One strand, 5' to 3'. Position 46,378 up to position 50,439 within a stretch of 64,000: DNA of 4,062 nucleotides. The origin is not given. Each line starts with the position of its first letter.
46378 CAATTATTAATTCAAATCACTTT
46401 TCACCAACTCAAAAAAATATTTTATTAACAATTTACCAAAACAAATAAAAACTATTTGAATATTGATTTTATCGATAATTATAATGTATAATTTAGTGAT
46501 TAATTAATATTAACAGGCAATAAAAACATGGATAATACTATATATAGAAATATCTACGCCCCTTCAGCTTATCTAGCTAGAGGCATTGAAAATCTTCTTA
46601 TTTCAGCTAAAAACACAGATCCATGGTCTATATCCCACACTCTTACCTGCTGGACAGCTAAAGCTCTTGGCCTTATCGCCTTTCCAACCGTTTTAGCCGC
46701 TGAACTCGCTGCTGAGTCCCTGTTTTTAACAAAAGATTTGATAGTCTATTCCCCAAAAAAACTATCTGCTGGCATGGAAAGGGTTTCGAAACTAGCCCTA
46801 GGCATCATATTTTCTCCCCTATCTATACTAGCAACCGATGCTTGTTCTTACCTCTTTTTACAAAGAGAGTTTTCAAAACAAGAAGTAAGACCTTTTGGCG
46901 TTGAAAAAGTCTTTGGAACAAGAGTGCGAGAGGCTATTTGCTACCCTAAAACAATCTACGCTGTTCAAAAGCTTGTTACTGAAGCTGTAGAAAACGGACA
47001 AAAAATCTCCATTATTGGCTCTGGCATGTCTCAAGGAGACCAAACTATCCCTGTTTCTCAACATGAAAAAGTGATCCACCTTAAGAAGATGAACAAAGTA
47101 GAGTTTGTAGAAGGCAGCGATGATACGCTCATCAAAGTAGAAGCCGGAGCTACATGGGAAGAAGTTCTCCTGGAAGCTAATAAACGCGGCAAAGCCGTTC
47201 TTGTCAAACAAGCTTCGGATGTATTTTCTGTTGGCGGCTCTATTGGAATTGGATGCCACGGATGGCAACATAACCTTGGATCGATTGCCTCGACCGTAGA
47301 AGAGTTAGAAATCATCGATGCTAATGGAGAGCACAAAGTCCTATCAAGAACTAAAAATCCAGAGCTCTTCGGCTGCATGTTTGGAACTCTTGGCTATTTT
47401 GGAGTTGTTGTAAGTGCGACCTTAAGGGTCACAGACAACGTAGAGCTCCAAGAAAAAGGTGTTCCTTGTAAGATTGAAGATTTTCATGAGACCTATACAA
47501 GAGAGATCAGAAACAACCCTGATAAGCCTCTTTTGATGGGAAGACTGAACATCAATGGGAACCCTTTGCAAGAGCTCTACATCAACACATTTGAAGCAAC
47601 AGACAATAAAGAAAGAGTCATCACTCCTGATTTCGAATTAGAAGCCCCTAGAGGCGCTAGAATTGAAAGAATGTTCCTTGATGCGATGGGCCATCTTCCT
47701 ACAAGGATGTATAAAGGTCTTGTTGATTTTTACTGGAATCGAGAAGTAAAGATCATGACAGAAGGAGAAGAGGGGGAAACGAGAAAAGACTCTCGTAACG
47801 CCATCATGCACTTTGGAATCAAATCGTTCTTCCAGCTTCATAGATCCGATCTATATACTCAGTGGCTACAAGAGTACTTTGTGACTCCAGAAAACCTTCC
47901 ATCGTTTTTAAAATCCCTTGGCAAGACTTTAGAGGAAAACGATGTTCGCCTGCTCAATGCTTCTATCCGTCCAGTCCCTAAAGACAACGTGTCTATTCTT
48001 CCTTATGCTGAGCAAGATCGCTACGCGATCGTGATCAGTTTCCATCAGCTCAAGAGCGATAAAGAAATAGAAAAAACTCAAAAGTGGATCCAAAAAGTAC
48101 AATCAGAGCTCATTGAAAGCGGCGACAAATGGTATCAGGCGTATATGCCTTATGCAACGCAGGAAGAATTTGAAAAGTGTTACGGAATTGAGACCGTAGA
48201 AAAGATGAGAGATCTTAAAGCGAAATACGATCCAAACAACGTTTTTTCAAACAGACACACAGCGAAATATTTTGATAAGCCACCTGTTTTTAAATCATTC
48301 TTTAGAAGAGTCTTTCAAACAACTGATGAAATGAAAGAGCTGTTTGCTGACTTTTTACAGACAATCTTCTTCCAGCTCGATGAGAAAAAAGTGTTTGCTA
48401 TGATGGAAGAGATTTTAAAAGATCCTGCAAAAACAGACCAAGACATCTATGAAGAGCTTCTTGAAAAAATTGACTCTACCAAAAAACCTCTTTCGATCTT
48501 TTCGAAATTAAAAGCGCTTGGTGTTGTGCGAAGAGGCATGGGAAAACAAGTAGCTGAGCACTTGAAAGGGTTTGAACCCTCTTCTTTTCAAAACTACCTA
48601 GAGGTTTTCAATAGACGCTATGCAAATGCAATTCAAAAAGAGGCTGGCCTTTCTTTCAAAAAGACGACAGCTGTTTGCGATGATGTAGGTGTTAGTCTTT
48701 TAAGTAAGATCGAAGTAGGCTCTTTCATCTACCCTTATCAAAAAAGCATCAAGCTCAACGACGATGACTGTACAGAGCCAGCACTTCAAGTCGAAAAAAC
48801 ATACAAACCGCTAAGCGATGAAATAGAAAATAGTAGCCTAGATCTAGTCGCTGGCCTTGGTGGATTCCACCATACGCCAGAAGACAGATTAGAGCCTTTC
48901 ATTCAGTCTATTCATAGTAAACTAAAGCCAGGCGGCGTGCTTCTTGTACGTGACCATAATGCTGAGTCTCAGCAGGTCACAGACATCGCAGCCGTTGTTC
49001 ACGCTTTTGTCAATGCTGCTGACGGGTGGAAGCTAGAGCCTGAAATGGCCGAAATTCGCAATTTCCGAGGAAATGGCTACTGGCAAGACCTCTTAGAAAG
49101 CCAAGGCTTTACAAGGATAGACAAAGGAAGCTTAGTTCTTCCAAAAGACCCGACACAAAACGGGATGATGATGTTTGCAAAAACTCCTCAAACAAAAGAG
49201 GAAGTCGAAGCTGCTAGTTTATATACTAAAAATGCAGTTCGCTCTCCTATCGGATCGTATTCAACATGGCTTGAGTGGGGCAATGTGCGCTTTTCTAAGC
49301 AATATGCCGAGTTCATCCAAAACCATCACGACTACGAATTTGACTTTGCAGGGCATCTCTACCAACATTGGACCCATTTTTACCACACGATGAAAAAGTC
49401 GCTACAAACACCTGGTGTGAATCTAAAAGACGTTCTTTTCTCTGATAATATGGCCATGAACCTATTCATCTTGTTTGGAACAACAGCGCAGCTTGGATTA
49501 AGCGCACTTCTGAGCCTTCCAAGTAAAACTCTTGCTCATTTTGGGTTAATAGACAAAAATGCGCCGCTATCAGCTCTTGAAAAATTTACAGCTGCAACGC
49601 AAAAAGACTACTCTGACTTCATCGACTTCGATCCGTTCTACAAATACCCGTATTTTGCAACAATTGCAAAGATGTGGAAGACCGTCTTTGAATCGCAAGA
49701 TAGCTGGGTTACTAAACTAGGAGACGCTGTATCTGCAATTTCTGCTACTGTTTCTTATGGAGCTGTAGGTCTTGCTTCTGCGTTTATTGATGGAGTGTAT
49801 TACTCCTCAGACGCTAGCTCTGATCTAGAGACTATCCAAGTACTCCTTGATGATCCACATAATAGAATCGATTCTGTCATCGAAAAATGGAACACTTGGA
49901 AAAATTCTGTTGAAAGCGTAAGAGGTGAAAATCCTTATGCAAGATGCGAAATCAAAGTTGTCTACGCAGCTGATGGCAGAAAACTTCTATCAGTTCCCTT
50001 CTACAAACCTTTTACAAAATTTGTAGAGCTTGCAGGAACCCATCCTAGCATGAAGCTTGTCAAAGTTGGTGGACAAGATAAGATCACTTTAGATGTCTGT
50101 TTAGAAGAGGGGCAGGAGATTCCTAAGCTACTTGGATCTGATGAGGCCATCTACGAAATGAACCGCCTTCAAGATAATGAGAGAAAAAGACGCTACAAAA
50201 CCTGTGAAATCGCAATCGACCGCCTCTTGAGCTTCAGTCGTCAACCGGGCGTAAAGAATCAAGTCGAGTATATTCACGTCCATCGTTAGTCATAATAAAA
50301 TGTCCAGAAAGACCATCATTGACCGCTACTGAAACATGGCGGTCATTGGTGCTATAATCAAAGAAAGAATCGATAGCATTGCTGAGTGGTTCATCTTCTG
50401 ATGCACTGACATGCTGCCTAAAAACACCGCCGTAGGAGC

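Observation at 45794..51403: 1253-aa membrane-anchored FAD-oxidase + methyltransferase-like fusion, flanked on both sides by a paralogous multi-TM module family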

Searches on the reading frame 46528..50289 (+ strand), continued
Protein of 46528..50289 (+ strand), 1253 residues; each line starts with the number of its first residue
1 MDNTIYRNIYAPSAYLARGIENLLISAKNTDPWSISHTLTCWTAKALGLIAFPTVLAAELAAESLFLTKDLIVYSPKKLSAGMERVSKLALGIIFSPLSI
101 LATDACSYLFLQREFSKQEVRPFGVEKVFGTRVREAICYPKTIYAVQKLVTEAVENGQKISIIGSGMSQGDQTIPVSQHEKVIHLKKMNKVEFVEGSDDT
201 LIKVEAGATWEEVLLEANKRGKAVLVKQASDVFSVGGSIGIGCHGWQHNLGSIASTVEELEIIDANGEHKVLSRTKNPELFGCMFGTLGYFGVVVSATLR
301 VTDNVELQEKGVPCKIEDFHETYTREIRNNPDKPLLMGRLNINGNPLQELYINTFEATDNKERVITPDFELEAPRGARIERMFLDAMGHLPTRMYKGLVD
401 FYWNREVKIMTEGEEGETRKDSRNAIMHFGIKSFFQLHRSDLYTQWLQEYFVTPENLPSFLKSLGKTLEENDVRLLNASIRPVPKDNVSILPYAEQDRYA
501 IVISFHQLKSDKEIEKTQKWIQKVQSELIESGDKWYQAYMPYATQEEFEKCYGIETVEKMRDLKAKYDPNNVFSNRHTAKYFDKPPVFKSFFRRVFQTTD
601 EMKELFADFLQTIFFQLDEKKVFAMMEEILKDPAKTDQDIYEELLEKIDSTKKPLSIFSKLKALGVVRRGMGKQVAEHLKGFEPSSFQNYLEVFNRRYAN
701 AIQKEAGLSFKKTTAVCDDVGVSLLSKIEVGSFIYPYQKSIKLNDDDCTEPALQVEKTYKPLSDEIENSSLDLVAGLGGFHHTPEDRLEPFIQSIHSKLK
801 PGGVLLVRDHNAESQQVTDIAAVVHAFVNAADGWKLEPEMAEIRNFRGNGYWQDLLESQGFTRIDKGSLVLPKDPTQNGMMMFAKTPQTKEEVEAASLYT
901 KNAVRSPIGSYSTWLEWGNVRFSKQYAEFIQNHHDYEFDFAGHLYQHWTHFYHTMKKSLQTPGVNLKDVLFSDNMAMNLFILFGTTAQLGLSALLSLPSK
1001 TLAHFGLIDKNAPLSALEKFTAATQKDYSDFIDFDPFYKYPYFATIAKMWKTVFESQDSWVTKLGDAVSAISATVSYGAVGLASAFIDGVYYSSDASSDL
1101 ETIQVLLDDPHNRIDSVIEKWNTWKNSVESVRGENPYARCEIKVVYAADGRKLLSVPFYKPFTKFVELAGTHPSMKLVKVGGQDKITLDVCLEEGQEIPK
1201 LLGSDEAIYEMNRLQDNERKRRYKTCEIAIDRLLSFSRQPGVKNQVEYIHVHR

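Call 61: search_protein_families(library=pfam, proteins=[L092:7767-9269:+, L041:7941-9059:+, L041:9059-11860:+], max_evalue=0.1)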
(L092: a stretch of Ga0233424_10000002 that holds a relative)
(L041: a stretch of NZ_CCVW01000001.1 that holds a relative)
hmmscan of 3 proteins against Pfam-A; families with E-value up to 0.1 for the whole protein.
L092:7767-9269:+ (500 aa): 4 families
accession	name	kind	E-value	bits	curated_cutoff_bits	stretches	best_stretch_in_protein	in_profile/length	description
PF01565.28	FAD_binding_4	-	1.1e-25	90.3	26.4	1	76-202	10-139/139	FAD binding domain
PF02913.24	FAD-oxidase_C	-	0.011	15.9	21.2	1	354-453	114-203/248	FAD linked oxidases, C-terminal domain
PF04030.19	ALO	-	0.019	15.1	23.1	1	344-497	106-257/258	D-arabinono-1,4-lactone oxidase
PF13563.12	2_5_RNA_ligase2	-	0.038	14.5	27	0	431-475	79-123/152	2'-5' RNA ligase superfamily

L041:7941-9059:+ (372 aa): 0 families

L041:9059-11860:+ (933 aa): 9 families
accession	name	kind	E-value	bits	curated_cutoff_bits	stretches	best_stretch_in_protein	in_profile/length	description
PF01565.28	FAD_binding_4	-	3.9e-26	91.9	26.4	1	155-290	5-138/139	FAD binding domain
PF08241.18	Methyltransf_11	-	5.1e-07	30.7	21.2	1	745-795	49-94/95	Methyltransferase domain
PF13649.12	Methyltransf_25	-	2e-06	28.8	27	1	750-792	56-97/97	Methyltransferase domain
PF13489.12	Methyltransf_23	-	4.1e-06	27.1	27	1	756-850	78-159/164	Methyltransferase domain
PF02913.24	FAD-oxidase_C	-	3.7e-05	24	21.2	1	449-580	126-243/248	FAD linked oxidases, C-terminal domain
PF08242.18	Methyltransf_12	-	7.2e-05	23.9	30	1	740-794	46-98/98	Methyltransferase domain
PF04030.19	ALO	-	0.00091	19.4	23.1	1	435-585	109-255/258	D-arabinono-1,4-lactone oxidase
PF13847.12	Methyltransf_31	-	0.0058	16.8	27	1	755-804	70-114/145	Methyltransferase domain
PF00891.24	Methyltransf_2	-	0.023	14.5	22.3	1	754-801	124-169/210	O-methyltransferase domain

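Call 83: find_related_loci(query=A2, collection=viral_contigs, flank=5000)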
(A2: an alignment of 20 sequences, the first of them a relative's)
Query A2 (1253 aa) in viral_contigs; peptide patterns used: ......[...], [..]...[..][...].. (x = any residue, [..] = any of these).
74 stretches matched a pattern, but none encodes a relative of the query by tblastn (E <= 1e-3).

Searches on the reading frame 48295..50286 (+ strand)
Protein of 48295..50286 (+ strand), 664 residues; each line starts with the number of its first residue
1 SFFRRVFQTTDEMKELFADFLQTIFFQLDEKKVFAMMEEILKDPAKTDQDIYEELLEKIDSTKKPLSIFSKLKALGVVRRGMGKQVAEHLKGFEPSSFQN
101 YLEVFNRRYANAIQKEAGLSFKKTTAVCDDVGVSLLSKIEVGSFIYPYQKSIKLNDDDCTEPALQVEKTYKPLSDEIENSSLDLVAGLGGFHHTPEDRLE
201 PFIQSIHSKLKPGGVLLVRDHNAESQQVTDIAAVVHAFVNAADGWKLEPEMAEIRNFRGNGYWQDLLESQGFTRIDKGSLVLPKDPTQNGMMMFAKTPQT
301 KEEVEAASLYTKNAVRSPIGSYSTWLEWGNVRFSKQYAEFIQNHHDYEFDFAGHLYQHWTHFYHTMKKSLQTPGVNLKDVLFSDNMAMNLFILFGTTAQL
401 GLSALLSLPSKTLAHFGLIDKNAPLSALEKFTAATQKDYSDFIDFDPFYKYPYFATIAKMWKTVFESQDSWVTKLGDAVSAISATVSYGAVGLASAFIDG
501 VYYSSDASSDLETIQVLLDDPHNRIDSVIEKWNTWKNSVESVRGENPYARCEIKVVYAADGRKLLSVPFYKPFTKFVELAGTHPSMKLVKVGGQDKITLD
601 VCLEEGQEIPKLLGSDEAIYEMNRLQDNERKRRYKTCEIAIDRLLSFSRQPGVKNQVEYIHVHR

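Call 42: predict_structure(alignment_id=A3)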
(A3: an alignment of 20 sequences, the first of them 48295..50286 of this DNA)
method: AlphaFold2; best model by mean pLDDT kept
length: 664 residues; sequences in the alignment: 20
mean_pLDDT: 89.2   pTM: 0.84
mean pLDDT of the five models: 89.2, 88.1, 87.9, 87.1, 86.2
residues with pLDDT >= 90: 389; 70-90: 242; 50-70: 29; < 50: 4
segments of 3 or more residues with pLDDT < 50: 507-510
pLDDT, mean of each block of 10 residues (from residue 1): 91 94 90 96 95 96 88 89 92 90 92 93 93 85 90 94 92 95 95 95 98 96 95 96 94 94 96 86 92 96 93 65 73 90 92 92 86 85 79 86 90 90 91 92 84 94 93 88 89 84 57 89 97 93 83 93 93 93 95 87 82 67 87 88 88 80 69
secondary structure, 60 per line:
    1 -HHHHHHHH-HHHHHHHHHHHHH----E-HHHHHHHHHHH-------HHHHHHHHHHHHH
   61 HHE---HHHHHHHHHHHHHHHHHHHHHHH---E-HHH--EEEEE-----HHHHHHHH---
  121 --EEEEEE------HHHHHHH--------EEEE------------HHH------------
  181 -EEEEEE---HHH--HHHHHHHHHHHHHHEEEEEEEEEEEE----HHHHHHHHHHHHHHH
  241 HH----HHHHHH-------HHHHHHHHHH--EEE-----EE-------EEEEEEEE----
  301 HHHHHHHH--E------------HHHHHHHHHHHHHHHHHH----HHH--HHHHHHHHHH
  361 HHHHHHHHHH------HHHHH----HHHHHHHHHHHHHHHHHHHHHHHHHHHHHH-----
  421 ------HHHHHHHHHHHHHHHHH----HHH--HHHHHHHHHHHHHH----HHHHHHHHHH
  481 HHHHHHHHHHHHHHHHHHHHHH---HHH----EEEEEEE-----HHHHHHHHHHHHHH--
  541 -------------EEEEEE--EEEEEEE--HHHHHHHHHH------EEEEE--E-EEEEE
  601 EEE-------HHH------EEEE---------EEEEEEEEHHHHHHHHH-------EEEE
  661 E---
elements in order: H2-9 H11-23 H30-40 H48-62 H67-89 E100-104 H110-117 E123-128 H135-141 E150-153 E182-187 H196-209 E210-221 H226-242 H247-252 H260-269 E272-274 E289-296 H301-308 H324-341 H351-370 H377-381 H386-415 H427-443 H453-466 H471-502 E513-519 H525-538 E554-559 E562-568 H571-580 E587-591 E596-603 E620-623 E633-640 H641-649 E657-661

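Call 45: fold_search(model_id=the predicted structure, library=pdb)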
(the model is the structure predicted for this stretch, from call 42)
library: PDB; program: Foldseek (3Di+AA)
matches with E <= 10: 1506; with E <= 0.001: 388
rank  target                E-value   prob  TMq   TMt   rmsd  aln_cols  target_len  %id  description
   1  4obw_C                1.3e-06  1.00  0.23  0.56   6.4       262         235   13  crystal structure of yeast Coq5 in the SAM bound form (released 2014-08-06)
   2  3gwz_A                2.5e-06  1.00  0.23  0.41   9.4       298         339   13  Structure of the Mitomycin 7-O-methyltransferase MmcR (released 2010-04-07)
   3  7pga_A                2.6e-06  1.00  0.23  0.40   8.2       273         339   16  Chimeric carminomycin-4-O-methyltransferase (DnrK) with regions from 10-hydroxylase RdmB and 10-decarboxylase TamK (released 2022-08-24)
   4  5thy_B                2.7e-06  1.00  0.25  0.39   8.2       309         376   14  Crystal structure of SeMet-Substituted CurJ carbon methyltransferase (released 2016-10-19)
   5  6kjg_C                3.3e-06  1.00  0.27  0.46   7.8       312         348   14  Crystal structure of PsoF (released 2019-09-18)
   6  6kjg_B                3.4e-06  1.00  0.27  0.46   7.9       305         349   16  Crystal structure of PsoF (released 2019-09-18)
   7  4obw_B                3.4e-06  1.00  0.22  0.54   6.4       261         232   14  crystal structure of yeast Coq5 in the SAM bound form (released 2014-08-06)
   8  7oy1_A                4.0e-06  1.00  0.23  0.42   9.5       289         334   15  DnrK mutant RTCR (released 2022-07-13)
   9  6d6y                  5.3e-06  1.00  0.22  0.27  10.3       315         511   14  AprA Methyltransferase 2 - GNAT didomain in complex with SAH (released 2018-05-09)
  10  7pga_C                5.8e-06  1.00  0.23  0.42   9.2       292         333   14  Chimeric carminomycin-4-O-methyltransferase (DnrK) with regions from 10-hydroxylase RdmB and 10-decarboxylase TamK (released 2022-08-24)
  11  4a6d                  5.8e-06  1.00  0.23  0.38   9.2       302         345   15  Crystal structure of human N-acetylserotonin methyltransferase (ASMT) in complex with SAM (released 2012-11-07)
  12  8owx_B                6.0e-06  1.00  0.20  0.48  13.4       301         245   15  Crystal Structure of METTL6 bound to SAH (released 2024-05-08)
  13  9fce_A                6.6e-06  1.00  0.22  0.61   5.5       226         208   13  BelI in complex with SAM from Streptomyces sp. UCK14 (released 2024-08-21)
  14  9fcy_A                6.6e-06  1.00  0.23  0.60   5.7       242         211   12  CysG(N-16)-R21K mutant in complex with SAH from Kitasatospora cystarginea (released 2024-08-21)
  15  9fce_B                7.3e-06  1.00  0.22  0.59   6.0       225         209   12  BelI in complex with SAM from Streptomyces sp. UCK14 (released 2024-08-21)
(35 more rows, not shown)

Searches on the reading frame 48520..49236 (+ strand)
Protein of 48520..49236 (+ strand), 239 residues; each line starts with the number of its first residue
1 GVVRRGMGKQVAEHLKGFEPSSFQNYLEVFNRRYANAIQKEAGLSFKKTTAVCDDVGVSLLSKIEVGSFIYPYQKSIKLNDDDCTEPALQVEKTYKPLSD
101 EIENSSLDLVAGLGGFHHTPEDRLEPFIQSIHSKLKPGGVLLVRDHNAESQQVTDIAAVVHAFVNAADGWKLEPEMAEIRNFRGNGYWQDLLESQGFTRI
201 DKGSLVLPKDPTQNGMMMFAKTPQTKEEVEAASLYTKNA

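Call 78: search_solved_structures(query=A6, max_evalue=0.01, show_alignments=3)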
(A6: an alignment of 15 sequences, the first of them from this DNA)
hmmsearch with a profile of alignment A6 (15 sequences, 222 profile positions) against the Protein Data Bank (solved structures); distinct sequences matched with E-value up to 0.01: 11.
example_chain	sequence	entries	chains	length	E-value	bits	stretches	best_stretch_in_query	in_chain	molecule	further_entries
1xxl_A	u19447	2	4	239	9.4e-08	34.7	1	88-138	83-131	YcgJ protein | ycgJ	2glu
1vl5_A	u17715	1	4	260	3.6e-06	29.6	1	89-185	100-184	unknown conserved protein BH2331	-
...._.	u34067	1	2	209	0.0012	21.3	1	87-126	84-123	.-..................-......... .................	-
3i9f_A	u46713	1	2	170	0.0013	21.2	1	84-133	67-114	Putative type 11 methyltransferase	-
4krh_A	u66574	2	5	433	0.0017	20.8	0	107-145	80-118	Phosphoethanolamine N-methyltransferase 2 | Phospholethanolamine N-methyltransferase 2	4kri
9w6x_A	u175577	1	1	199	0.0028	20.1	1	88-130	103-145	YtkW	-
8owy_A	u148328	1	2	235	0.0044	19.5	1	85-141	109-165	tRNA N(3)-methylcytidine methyltransferase METTL6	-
8owx_A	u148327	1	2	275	0.005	19.3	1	85-141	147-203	tRNA N(3)-methylcytidine methyltransferase METTL6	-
8p7b_A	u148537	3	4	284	0.0054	19.2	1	85-141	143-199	tRNA N(3)-methylcytidine methyltransferase METTL6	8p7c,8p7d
7f1e_A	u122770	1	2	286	0.0054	19.2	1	85-141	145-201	tRNA N(3)-methylcytidine methyltransferase METTL6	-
7ezg_A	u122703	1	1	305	0.0057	19.1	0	85-141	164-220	tRNA N(3)-methylcytidine methyltransferase METTL6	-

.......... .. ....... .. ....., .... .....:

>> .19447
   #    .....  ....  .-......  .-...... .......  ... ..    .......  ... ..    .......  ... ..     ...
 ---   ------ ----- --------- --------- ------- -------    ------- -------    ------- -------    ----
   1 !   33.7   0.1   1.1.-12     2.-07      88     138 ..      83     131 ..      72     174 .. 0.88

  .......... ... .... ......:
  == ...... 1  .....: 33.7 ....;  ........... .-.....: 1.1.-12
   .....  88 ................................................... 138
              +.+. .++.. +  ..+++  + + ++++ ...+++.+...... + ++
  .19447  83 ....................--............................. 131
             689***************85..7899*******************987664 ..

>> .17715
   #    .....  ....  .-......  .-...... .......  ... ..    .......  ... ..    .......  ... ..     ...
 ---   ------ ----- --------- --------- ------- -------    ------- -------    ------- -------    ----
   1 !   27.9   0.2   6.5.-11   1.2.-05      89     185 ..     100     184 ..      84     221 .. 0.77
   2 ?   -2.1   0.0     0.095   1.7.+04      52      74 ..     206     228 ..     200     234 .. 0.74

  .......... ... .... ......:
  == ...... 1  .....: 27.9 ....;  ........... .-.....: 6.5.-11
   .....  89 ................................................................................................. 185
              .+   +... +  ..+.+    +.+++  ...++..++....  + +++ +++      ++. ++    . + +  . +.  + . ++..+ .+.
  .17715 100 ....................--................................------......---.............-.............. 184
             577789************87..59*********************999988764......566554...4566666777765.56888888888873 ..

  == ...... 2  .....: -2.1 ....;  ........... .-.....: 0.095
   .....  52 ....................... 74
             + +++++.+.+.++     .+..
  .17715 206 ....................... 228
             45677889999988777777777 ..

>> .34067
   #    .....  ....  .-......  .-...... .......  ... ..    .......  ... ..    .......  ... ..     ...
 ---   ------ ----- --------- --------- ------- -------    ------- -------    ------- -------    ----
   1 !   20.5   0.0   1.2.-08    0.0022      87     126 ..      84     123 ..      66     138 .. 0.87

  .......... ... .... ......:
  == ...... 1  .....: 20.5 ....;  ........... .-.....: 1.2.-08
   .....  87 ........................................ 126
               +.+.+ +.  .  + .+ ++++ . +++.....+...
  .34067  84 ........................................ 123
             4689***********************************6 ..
